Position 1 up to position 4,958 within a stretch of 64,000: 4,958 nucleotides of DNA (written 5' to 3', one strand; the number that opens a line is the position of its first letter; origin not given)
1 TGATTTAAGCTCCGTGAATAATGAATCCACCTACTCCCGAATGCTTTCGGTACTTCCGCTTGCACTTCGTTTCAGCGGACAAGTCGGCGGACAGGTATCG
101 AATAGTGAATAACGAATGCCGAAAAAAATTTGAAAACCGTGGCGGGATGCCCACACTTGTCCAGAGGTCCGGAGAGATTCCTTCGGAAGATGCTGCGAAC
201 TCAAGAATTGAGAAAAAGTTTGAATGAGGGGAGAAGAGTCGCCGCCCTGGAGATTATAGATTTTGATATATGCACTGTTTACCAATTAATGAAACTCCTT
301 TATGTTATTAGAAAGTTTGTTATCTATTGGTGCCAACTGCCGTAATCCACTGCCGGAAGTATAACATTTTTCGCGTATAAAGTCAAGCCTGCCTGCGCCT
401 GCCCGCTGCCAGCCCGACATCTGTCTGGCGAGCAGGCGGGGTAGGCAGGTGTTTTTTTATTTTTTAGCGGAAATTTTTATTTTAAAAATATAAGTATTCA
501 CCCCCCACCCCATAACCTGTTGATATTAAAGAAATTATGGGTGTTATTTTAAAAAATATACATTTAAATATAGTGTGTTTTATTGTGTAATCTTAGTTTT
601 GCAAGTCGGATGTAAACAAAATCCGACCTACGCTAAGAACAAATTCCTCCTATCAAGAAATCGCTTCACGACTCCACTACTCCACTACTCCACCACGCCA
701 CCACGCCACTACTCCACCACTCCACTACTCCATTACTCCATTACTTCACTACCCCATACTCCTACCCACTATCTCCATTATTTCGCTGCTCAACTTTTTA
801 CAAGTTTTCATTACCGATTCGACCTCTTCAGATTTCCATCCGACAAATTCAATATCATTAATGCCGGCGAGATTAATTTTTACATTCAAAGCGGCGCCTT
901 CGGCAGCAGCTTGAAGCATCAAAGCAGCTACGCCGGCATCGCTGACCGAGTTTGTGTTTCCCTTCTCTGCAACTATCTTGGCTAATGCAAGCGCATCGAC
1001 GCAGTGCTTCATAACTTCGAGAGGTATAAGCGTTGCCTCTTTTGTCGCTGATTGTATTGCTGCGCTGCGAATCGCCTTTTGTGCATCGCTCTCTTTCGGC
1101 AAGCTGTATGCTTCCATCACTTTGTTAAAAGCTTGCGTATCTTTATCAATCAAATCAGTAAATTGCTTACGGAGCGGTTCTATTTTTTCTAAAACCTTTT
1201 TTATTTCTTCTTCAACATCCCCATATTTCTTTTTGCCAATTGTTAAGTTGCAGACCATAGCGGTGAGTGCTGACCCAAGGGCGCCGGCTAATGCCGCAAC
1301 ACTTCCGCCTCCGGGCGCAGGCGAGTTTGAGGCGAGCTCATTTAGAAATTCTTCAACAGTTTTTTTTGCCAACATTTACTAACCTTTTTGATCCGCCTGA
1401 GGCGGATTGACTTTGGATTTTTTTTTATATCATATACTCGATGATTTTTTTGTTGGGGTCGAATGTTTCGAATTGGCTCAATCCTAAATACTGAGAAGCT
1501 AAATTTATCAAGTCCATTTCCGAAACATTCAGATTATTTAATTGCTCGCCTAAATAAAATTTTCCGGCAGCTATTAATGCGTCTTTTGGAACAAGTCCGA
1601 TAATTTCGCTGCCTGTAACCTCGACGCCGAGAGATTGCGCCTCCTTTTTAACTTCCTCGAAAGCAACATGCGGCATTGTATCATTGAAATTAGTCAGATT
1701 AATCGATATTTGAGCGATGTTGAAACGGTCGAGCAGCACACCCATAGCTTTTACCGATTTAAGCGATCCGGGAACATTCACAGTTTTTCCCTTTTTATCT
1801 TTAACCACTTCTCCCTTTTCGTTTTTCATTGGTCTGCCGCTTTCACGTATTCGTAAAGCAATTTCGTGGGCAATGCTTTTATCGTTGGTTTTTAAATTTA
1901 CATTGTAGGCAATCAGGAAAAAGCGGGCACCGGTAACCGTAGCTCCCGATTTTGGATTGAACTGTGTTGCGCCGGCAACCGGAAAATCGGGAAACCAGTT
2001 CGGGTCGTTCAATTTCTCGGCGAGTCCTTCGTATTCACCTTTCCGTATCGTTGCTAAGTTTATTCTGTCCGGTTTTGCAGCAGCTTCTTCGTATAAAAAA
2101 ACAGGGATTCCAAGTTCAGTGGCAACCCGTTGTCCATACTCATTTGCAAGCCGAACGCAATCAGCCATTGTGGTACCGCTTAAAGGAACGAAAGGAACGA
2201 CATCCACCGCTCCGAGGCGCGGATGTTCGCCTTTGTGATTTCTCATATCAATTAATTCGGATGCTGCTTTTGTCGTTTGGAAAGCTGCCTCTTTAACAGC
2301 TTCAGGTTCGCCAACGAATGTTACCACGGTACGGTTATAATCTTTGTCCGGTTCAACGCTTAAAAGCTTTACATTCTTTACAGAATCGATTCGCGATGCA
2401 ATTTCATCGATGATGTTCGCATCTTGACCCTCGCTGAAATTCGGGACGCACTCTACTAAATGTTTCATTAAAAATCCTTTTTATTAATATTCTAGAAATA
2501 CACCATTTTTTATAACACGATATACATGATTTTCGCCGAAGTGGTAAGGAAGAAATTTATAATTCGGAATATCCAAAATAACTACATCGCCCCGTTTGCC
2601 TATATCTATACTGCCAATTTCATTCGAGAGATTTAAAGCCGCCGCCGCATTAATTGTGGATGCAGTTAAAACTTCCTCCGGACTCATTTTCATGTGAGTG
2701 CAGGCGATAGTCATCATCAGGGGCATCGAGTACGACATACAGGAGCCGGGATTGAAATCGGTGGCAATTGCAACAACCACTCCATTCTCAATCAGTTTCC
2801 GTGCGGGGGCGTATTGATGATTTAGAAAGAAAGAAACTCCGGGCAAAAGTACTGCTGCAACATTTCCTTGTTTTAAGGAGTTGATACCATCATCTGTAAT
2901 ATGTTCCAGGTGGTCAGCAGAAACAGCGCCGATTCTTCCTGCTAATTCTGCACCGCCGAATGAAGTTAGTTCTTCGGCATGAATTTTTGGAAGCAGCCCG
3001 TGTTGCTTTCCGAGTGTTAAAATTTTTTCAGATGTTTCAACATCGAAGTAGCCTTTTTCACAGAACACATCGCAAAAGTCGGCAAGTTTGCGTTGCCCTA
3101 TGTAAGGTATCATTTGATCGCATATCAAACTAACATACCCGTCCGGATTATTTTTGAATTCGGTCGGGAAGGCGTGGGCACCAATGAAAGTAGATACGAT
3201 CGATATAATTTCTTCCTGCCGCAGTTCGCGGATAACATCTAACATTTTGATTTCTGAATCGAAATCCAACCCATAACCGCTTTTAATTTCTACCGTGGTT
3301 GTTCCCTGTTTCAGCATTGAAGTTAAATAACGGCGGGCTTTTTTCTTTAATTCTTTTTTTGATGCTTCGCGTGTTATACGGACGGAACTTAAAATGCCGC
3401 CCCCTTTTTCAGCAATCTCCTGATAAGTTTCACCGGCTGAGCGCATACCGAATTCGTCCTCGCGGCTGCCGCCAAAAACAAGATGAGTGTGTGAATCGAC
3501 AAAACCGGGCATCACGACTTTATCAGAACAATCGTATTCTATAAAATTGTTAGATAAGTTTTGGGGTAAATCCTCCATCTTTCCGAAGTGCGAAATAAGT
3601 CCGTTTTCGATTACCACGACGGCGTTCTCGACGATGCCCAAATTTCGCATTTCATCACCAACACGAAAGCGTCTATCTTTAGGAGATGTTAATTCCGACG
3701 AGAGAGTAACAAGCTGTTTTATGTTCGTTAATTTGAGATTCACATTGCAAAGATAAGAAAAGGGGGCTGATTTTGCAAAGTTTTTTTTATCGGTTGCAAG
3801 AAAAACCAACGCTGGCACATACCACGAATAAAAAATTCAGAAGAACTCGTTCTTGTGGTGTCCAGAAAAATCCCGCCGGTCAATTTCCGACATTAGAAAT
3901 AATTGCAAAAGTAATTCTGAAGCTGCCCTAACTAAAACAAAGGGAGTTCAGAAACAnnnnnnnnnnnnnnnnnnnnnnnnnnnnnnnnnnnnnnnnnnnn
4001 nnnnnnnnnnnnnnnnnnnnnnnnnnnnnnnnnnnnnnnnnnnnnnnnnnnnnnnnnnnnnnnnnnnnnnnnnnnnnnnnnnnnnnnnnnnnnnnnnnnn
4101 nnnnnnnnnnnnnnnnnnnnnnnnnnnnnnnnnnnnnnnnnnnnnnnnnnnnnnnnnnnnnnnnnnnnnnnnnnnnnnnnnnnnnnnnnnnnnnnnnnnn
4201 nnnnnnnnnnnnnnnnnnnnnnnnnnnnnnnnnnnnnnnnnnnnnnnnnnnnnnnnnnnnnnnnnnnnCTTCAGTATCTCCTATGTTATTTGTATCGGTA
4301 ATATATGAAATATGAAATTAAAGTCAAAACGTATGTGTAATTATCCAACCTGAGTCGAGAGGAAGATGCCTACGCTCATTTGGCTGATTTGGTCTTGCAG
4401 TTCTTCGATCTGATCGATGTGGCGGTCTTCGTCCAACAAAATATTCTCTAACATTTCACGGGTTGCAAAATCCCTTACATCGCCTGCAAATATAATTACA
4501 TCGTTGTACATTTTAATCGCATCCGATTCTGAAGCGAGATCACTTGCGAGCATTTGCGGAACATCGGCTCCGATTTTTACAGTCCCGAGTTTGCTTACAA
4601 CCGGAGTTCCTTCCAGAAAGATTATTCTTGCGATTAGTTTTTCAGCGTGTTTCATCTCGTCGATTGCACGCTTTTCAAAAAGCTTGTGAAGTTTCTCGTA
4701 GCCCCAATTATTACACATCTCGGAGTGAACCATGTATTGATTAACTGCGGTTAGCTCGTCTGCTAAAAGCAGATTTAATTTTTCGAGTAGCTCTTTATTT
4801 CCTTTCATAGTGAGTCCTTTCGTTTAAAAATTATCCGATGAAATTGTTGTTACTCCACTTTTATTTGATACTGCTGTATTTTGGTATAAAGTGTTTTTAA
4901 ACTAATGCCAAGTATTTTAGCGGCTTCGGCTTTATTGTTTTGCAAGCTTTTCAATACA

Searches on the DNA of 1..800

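Call 29: search_rna_families(source=window, start=1, end=800, threshold=evalue, max_evalue=1, show_alignments=2)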
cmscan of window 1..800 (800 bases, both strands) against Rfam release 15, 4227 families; matches with E-value up to 1: 2.
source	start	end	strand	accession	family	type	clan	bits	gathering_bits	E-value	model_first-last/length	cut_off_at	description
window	435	515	+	RF03323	mir-3613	Gene; miRNA;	-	22.7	91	0.039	1-86/86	no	mir-3613 microRNA precursor family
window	398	437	+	RF00457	IRES_mnt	Cis-reg; IRES;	-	15.3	100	0.2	118-158/203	no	Mnt IRES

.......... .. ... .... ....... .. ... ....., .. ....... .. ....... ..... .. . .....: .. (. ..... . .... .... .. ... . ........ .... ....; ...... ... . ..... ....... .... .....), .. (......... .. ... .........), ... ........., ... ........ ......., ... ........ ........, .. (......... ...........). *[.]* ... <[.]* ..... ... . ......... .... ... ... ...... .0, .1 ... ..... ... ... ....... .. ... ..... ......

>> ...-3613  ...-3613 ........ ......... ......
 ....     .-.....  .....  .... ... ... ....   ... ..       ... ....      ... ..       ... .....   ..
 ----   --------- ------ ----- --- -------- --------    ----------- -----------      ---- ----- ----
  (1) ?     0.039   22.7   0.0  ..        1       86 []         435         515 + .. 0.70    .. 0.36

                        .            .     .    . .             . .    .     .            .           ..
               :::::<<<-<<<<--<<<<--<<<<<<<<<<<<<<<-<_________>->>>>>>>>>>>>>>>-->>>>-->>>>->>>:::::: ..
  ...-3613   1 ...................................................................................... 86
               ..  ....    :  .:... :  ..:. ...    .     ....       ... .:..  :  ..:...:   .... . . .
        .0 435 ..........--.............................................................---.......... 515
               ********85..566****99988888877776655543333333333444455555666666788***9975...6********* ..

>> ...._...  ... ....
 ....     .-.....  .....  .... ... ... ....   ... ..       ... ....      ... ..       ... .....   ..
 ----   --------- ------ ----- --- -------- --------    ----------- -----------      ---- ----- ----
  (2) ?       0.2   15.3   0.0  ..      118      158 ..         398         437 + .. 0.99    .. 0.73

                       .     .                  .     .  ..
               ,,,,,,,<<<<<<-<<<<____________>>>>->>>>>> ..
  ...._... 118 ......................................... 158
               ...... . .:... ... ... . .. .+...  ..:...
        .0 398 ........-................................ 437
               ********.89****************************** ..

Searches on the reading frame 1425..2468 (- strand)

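Call 38: search_protein_families(library=pfam, proteins=[window:1425-2468:-], max_evalue=0.001)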
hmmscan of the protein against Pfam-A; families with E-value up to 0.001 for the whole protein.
window:1425-2468:- (347 aa): 2 families
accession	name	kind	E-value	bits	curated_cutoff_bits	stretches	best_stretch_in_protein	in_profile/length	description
PF07837.17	FTCD_N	-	3e-73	245.7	27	1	4-182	1-176/176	Formiminotransferase domain, N-terminal subdomain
PF02971.19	FTCD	-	1.7e-52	177.6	24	1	184-345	1-145/145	Formiminotransferase domain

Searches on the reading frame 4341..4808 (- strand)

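Call 87: search_protein_families(library=pfam, proteins=[window:4341-4808:-], max_evalue=0.001)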
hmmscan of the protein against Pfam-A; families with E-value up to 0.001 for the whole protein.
window:4341-4808:- (155 aa): 2 families
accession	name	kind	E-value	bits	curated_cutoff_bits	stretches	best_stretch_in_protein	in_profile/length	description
PF00210.30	Ferritin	-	1.1e-37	129.5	24.5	1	9-144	2-142/142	Ferritin-like domain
PF02915.23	Rubrerythrin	-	8.6e-07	29.9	22.8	1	15-135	7-134/137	Rubrerythrin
